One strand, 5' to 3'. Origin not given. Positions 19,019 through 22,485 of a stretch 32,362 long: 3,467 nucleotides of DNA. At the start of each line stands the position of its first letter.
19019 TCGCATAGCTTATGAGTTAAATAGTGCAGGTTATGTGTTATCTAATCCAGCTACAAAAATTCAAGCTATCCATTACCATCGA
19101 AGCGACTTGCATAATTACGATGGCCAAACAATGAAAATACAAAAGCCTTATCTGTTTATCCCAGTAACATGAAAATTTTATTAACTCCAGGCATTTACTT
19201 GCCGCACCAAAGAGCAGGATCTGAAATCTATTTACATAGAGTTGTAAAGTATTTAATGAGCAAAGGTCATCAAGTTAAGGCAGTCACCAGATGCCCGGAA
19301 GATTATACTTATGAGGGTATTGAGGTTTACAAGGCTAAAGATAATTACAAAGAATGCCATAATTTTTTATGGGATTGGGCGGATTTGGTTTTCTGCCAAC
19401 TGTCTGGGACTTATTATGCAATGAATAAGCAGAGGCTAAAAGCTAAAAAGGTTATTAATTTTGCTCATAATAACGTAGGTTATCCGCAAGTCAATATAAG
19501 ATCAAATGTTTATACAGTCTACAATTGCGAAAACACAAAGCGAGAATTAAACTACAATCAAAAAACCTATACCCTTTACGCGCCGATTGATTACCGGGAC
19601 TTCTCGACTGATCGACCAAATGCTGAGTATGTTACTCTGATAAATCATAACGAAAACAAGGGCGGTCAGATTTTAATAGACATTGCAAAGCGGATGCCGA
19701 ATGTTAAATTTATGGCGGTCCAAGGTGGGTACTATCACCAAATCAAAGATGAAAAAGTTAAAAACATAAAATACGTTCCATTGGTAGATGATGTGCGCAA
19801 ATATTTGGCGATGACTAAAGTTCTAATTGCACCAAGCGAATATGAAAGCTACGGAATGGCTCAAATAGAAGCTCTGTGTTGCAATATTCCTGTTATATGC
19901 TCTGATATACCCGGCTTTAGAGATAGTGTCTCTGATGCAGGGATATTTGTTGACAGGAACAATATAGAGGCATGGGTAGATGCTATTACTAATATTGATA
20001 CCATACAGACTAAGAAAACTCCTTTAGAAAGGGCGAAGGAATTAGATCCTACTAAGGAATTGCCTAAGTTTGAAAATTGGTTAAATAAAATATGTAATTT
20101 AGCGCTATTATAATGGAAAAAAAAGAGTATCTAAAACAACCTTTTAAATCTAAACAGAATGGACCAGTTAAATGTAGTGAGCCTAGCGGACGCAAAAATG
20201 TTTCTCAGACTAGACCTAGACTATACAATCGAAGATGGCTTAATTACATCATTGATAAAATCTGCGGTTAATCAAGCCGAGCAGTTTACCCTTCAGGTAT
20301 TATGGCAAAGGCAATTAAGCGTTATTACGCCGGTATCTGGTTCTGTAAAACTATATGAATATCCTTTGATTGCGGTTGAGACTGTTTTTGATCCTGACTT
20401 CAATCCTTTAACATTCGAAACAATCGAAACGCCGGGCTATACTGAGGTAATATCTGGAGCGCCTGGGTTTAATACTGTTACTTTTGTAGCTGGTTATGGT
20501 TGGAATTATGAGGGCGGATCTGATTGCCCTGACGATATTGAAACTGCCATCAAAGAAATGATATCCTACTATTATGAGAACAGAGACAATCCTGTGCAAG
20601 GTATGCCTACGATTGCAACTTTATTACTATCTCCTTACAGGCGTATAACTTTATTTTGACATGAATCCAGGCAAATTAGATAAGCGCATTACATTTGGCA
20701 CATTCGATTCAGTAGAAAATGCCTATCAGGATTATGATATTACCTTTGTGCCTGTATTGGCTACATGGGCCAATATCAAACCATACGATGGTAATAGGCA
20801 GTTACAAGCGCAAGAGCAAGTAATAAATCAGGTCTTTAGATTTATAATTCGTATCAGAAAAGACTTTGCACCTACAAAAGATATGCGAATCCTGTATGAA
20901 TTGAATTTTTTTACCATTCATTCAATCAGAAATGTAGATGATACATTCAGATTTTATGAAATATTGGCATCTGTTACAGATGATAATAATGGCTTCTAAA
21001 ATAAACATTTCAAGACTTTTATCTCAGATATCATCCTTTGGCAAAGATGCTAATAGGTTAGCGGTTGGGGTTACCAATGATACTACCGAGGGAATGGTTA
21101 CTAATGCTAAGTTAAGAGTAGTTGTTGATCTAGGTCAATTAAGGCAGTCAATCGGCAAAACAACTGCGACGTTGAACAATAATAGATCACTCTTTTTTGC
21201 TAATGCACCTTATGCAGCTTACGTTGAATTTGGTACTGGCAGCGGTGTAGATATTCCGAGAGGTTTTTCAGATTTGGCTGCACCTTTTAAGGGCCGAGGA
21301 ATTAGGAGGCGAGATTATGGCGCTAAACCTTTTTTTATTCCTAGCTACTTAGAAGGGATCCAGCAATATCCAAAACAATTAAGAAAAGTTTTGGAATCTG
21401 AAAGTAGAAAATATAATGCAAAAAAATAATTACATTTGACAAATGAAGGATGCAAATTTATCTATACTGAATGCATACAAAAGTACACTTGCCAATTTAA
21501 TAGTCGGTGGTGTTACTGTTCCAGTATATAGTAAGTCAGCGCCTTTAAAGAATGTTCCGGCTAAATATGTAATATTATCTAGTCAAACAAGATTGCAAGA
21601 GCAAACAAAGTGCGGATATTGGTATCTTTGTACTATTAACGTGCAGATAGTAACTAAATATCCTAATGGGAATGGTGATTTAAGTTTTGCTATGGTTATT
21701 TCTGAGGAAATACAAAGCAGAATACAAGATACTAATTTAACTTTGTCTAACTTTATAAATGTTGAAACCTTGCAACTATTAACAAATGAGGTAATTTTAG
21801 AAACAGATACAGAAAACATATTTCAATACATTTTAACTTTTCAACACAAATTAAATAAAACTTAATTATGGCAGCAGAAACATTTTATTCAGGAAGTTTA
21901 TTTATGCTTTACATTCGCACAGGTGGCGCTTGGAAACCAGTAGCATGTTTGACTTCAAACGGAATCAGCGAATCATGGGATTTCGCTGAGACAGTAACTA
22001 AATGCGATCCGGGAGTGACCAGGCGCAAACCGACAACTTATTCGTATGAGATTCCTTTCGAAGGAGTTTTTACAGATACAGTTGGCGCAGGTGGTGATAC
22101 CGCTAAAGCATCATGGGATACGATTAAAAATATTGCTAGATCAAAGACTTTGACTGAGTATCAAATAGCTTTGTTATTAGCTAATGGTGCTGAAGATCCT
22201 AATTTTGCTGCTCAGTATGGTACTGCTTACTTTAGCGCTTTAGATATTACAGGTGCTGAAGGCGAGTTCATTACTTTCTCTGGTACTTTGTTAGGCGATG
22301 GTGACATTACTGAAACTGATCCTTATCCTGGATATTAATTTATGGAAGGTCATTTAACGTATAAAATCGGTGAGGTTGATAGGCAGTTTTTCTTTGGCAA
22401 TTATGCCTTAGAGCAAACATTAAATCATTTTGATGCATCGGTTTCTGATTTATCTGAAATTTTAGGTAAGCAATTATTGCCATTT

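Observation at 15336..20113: Glycosyltransferase/methyltransferase cassette between the major capsid gene and the head-tail adaptor gene: candidate phage-encoded virion glycosylation system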

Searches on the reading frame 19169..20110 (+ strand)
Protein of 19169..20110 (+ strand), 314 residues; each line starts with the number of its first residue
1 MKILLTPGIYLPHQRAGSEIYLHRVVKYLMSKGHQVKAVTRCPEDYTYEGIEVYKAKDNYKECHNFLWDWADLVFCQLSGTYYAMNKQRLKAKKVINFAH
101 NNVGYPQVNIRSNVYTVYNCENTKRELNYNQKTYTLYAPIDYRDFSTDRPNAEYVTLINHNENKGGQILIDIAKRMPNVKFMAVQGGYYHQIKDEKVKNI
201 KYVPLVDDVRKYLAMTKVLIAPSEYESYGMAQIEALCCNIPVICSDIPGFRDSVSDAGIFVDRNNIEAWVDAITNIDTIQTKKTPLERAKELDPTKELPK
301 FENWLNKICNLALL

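Call 4: search_protein_families(library=pfam, proteins=[window:19169-20110:+], max_evalue=1)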
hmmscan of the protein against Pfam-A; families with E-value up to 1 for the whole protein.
window:19169-20110:+ (314 aa): 6 families
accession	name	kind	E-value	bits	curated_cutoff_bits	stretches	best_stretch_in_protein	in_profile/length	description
PF00534.26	Glycos_transf_1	-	2.4e-17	63.4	26.4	1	195-276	73-155/172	Glycosyl transferases group 1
PF13692.12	Glyco_trans_1_4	-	6.8e-17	62.5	27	1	162-275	13-138/142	Glycosyl transferases group 1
PF20706.3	GT4-conflict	-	1.5e-06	27.9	26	1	196-267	262-330/385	Family 4 Glycosyltransferase in conflict systems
PF13439.12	Glyco_transf_4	-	0.021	15.3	28.5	1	17-50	3-36/170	Glycosyltransferase Family 4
PF13460.12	NAD_binding_10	-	0.16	12.3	27.2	1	24-100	9-86/184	NAD(P)H-binding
PF20203.3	DUF6565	-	0.27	12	24.5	0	58-105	6-50/86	Domain of unknown function (DUF6565)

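Call 5: search_protein_families(library=phrogs, proteins=[window:19169-20110:+], max_evalue=0.01)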
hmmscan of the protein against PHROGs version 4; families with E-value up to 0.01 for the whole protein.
window:19169-20110:+ (314 aa): 4 families
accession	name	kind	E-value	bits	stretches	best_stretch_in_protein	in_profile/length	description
phrog_26352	-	unknown function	1.8e-40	139.8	1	1-302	8-329/346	-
phrog_2170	-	moron, auxiliary metabolic gene and host takeover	5.7e-12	46.4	1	22-270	22-312/374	glycosyltransferase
phrog_4356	-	moron, auxiliary metabolic gene and host takeover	0.00029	21.2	1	207-259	185-235/307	glycosyltransferase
phrog_3408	-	moron, auxiliary metabolic gene and host takeover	0.0041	17.5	1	161-282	204-324/363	glycosyltransferase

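Call 8: search_protein_families(library=ncbifam, proteins=[window:19169-20110:+], max_evalue=0.1)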
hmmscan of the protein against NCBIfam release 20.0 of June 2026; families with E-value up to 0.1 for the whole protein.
window:19169-20110:+ (314 aa): 23 families
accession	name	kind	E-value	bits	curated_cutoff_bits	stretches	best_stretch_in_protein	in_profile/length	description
TIGR03999.1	thiol_BshA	equivalog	2e-11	43.4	273.7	1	198-276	255-335/375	N-acetyl-alpha-D-glucosaminyl L-malate synthase BshA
NF053513.1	Gtran_IagA_BgsA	equivalog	2.5e-08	33.3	460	1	162-306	172-325/333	LTA glycolipid anchor biosynthesis glycosyltransferase, IagA/BgsA family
NF041876.1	EPS_EpsE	equivalog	3.9e-08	32.9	400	1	207-280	287-362/389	exopolysaccharide biosynthesis GT4 family glycosyltransferase EpsE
TIGR02149.1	glgA_Coryne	subfamily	9.2e-08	31.6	302.4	1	197-265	265-335/391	glycogen synthase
NF047684.1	TeichurnBiosyTuaC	equivalog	1.4e-07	30.8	550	1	207-281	281-356/391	teichuronic acid biosynthesis protein TuaC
NF053787.1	GlcN_PG_synth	equivalog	1.4e-07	30.7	480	1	164-279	210-326/361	N-acetylglucosaminyl phosphatidylglycerol synthase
TIGR03449.1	mycothiol_MshA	equivalog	3.6e-07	29.4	462.5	1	209-278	298-368/406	D-inositol-3-phosphate glycosyltransferase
NF049987.1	DaglGlyslTfaseDgs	equivalog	5.8e-07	28.7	500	1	162-283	169-302/332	processive diacylglycerol alpha-glucosyltransferase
TIGR04047.1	MSMEG_0565_glyc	hypoth_equivalog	3.2e-05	23.2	259.85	1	211-278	272-340/373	MSMEG_0565 family glycosyltransferase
TIGR03088.1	stp2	hypoth_equivalog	4.1e-05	22.8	409.05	1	207-276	264-335/374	TIGR03088 family PEP-CTERM/XrtA system glycosyltransferase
TIGR02095.1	glgA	subfamily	4.7e-05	22.2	328.45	1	210-257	363-410/477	glycogen/starch synthase, ADP-glucose type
NF007396.0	PRK09922.1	equivalog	6.8e-05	21.9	385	1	213-276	257-323/361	lipopolysaccharide 1,6-galactosyltransferase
NF038298.1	EPS_HpsO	equivalog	0.00011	21.1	575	1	217-276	290-349/388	hormogonium polysaccharide biosynthesis glycosyltransferase HpsO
NF038295.1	EPS_HpsP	equivalog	0.00068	18.7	550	1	211-275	283-348/388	hormogonium polysaccharide biosynthesis glycosyltransferase HpsP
NF047880.1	glyco_SdgA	exception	0.0011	17.7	800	1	191-276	364-453/488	serine-aspartate repeat adhesin O-glycosyltransferase SdgA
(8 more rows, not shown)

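Call 63: search_dna_similar(query=window:19169-20110:+, collection=phages, mode=protein, max_rows=25, max_evalue=0.001)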
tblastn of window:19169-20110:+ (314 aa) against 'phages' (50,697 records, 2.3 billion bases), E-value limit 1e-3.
Records with a match: 5; places in all: 7; records where one place covers at least 80% of the query: 2.
Best place of each record, by identity: <60% 5.
By first word of the organism name: Bacteriophage 3; Streptomyces 2.
By host as written in the record: - 3; Streptomyces scabiei RL-34 2.
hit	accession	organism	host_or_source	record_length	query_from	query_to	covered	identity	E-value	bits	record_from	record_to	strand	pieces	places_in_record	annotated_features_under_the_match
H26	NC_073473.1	Streptomyces phage TurkishDelight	Streptomyces scabiei RL-34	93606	11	312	96%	26.0%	9e-30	124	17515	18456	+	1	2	20: glycosyltransferase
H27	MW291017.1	Streptomyces phage TurkishDelight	Streptomyces scabiei RL-34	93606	11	312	96%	26.0%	9e-30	124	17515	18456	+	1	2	20: glycosyltransferase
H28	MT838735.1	Bacteriophage sp.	human fecal samples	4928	162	276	37%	26.4%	4e-4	48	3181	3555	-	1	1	record has no annotation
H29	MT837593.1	Bacteriophage sp.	human fecal samples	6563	167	281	37%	24.8%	5e-4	47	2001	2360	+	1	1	record has no annotation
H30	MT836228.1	Bacteriophage sp.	human fecal samples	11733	200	290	29%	30.9%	4e-7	57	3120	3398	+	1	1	record has no annotation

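Call 65: get_annotated_region(hit=H26, flank=9000)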
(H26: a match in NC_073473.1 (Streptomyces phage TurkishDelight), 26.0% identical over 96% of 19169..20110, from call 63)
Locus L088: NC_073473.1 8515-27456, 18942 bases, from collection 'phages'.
description: Streptomyces phage TurkishDelight, complete genome.
organism: Streptomyces phage TurkishDelight (NCBI taxid 2793708)
taxonomy: Viruses; Duplodnaviria; Heunggongvirae; Uroviricota; Caudoviricetes
host: Streptomyces scabiei RL-34; source: soil; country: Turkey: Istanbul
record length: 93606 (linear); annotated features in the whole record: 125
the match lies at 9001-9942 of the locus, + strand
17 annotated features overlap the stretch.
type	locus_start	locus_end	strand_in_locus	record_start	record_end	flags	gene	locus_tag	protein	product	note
CDS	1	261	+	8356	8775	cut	13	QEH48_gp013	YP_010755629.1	hypothetical protein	-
CDS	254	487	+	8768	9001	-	14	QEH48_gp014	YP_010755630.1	hypothetical protein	-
CDS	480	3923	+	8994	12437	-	15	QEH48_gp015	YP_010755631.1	capsid maturation protease and MuF-like fusion protein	-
CDS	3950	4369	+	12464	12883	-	16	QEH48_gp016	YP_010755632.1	hypothetical protein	-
CDS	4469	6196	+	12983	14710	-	17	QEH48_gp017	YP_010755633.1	major capsid hexamer protein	-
CDS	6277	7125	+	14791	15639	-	18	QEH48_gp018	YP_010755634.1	membrane protein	-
CDS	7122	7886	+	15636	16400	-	19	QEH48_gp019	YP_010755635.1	hypothetical protein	-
CDS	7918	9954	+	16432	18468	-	20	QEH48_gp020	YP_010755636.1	glycosyltransferase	-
CDS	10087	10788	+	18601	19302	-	21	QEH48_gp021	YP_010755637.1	major tail protein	-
CDS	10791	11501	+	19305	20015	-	22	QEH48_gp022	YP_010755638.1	hypothetical protein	-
CDS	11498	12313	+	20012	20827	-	23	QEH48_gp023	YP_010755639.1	head-to-tail adaptor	-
CDS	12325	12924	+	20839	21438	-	24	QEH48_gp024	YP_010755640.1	hypothetical protein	-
CDS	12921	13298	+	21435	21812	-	25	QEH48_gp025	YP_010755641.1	hypothetical protein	-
CDS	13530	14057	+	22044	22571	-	26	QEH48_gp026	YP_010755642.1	tail assembly chaperone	-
CDS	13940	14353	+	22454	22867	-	27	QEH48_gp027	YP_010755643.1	hypothetical protein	-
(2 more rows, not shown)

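Call 105: search_solved_structures(query=window:19169-20110:+, max_evalue=0.001)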
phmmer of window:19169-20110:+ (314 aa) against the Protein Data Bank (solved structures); distinct sequences matched with E-value up to 0.001: 13.
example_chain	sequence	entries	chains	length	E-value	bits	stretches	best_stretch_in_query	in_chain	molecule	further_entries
9v0l_A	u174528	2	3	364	1.5e-07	34.3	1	181-285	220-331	tetrahydrobiopterin glucosyltransferases | tetrahydrobiopterin glucosyltransferase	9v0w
6kih_A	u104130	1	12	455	3.8e-05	26.4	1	210-276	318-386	Tll1590 protein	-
6tvp_A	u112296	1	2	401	5.4e-05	25.9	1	208-271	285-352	Alpha-maltose-1-phosphate synthase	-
3c4q_A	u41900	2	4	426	0.0003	23.4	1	208-282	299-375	Predicted glycosyltransferases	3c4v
3c48_A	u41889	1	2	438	0.00031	23.4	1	208-282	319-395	Predicted glycosyltransferases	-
3l01_A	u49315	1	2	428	0.00048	22.8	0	194-273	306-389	GlgA glycogen synthase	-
3fro_A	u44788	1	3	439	0.00051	22.7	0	195-273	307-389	GlgA glycogen synthase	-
2bis_A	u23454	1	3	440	0.00051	22.7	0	195-273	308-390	GLGA GLYCOGEN SYNTHASE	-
9m88_C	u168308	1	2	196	0.00054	22.6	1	194-273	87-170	Glycogen synthase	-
2bfw_A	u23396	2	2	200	0.00056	22.5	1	194-273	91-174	GLGA GLYCOGEN SYNTHASE | PGS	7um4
2jjm_A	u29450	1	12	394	0.00074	22.1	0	201-255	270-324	GLYCOSYL TRANSFERASE, GROUP 1 FAMILY PROTEIN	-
6fj3_A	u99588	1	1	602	0.00077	22.1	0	195-273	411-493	Parathyroid hormone/parathyroid hormone-related peptide receptor,Parathyroid hormone/parat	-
3mbo_A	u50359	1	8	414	0.00082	22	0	201-255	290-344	Glycosyltransferase, group 1 family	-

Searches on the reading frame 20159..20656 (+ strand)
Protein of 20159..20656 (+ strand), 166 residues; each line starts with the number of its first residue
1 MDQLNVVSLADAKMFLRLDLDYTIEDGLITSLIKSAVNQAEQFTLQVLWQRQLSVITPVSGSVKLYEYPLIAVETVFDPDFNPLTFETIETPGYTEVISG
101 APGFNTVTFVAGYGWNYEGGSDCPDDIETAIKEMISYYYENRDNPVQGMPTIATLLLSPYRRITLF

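Call 4: search_protein_families(library=pfam, proteins=[window:20159-20656:+], max_evalue=1)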
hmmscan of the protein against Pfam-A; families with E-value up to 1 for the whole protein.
window:20159-20656:+ (166 aa): 1 family
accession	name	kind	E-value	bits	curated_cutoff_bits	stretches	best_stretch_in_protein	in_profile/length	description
PF05135.19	Phage_connect_1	-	2e-08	35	21.2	2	8-74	3-58/101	Phage gp6-like head-tail connector protein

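Call 5: search_protein_families(library=phrogs, proteins=[window:20159-20656:+], max_evalue=0.01)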
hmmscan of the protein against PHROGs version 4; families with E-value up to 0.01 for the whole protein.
window:20159-20656:+ (166 aa): 2 families
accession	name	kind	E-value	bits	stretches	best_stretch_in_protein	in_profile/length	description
phrog_40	-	connector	1.5e-15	58.1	1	1-164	36-134/201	head-tail adaptor Ad1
phrog_442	-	connector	9.4e-12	45.8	1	6-164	87-264/270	head-tail adaptor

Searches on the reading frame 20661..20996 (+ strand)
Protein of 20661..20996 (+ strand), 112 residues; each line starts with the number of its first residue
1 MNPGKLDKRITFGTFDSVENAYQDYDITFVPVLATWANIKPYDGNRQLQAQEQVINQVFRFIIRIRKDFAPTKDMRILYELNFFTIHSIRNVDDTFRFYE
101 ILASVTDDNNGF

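Call 17: search_protein_families(library=phrogs, proteins=[window:20661-20996:+], max_evalue=0.001)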
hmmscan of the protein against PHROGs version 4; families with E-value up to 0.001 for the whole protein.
window:20661-20996:+ (112 aa): 1 family
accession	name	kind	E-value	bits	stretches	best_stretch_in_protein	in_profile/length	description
phrog_25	-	connector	3.3e-16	61.1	1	1-110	36-143/286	head closure Hc1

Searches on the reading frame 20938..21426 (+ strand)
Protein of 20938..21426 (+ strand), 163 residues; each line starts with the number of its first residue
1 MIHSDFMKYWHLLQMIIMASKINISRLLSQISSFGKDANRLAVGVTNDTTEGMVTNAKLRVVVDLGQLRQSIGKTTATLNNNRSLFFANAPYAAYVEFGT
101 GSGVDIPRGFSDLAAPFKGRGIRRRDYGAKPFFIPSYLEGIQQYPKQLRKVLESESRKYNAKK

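Call 17: search_protein_families(library=phrogs, proteins=[window:20938-21426:+], max_evalue=0.001)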
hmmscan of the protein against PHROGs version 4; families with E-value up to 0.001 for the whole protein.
window:20938-21426:+ (163 aa): 1 family
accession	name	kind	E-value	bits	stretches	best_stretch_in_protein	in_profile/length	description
phrog_5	-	connector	8.1e-16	59.6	1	14-156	79-209/239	tail completion or Neck1 protein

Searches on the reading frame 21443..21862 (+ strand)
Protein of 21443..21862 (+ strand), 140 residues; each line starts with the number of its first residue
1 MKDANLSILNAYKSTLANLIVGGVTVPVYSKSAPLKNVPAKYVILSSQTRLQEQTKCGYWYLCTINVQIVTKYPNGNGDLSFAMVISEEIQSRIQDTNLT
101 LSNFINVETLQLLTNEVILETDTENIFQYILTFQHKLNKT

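Call 17: search_protein_families(library=phrogs, proteins=[window:21443-21862:+], max_evalue=0.001)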
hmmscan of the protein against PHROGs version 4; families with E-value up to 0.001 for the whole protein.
window:21443-21862:+ (140 aa): 1 family
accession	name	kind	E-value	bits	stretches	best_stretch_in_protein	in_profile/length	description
phrog_27535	-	unknown function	9e-08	33.4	1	3-139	2-144/145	-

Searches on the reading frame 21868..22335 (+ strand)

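Call 17: search_protein_families(library=phrogs, proteins=[window:21868-22335:+], max_evalue=0.001)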
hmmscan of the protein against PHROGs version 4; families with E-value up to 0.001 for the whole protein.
window:21868-22335:+ (156 aa): 1 family
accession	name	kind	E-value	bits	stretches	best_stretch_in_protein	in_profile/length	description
phrog_1407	-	tail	2e-22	81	1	1-154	20-168/258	major tail protein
